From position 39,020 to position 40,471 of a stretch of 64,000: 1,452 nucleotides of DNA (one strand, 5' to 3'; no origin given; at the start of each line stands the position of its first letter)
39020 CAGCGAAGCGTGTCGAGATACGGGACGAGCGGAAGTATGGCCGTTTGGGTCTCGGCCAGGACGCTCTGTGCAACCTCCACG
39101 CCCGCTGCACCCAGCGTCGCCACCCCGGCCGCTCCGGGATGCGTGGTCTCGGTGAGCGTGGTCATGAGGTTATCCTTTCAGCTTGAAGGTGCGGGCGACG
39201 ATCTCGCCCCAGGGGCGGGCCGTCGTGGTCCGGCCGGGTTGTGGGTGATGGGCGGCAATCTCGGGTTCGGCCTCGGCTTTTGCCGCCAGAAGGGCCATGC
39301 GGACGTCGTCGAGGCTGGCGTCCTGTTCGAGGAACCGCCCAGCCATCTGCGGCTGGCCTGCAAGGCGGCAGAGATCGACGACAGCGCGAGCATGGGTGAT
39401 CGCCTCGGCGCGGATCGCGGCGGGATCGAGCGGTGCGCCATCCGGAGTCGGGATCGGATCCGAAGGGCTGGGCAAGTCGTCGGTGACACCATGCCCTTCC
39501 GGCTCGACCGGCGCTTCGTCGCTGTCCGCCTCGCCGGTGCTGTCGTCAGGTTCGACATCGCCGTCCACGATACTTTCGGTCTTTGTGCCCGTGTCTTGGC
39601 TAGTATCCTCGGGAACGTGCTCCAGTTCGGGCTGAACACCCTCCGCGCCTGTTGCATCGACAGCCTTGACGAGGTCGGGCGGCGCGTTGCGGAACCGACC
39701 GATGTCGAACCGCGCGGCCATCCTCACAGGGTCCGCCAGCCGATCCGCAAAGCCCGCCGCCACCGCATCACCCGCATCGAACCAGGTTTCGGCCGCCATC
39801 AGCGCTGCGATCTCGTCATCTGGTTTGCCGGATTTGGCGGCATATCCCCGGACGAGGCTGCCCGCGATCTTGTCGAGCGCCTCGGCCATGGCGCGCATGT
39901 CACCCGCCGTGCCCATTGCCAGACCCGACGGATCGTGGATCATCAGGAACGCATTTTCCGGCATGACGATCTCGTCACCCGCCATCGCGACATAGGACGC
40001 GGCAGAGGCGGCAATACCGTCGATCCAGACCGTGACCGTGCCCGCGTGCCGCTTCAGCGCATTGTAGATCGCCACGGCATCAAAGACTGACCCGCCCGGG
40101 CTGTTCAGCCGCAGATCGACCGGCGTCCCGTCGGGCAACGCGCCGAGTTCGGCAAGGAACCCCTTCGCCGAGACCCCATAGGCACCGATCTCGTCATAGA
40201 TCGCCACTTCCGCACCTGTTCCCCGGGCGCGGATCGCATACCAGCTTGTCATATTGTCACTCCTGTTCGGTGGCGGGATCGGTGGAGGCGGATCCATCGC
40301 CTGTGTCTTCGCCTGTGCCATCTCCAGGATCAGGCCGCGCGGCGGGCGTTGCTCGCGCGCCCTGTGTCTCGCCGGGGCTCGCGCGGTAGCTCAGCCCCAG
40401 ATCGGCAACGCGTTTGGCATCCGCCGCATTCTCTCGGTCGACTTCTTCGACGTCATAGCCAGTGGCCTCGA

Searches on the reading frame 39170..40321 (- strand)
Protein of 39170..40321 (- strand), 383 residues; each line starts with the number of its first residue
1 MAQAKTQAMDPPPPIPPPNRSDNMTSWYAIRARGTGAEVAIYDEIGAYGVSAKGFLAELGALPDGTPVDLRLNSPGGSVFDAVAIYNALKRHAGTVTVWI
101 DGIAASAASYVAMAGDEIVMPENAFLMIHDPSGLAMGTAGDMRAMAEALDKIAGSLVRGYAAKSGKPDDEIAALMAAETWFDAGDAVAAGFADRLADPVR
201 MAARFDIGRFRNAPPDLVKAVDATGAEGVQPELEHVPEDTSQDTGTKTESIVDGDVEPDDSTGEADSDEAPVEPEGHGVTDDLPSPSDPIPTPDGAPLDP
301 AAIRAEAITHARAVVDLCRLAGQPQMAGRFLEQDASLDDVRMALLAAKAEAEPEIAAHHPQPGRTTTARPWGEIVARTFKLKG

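Call 76: search_protein_families(library=pfam, proteins=[window:39170-40321:-], max_evalue=0.001)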
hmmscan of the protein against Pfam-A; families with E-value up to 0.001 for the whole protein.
window:39170-40321:- (383 aa): 3 families
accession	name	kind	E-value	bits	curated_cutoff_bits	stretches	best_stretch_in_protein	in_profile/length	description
PF00574.28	CLP_protease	-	3.9e-29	102.3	20.2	1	62-196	40-179/182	Clp protease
PF01972.22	SDH_protease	-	1.2e-11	44.6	31.3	1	60-141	86-167/286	ClpP-like SDH-type serine proteinase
PF25145.1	NfeD1b_N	-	7.7e-06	26.1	40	1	70-126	36-92/189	NfeD1b, N-terminal domain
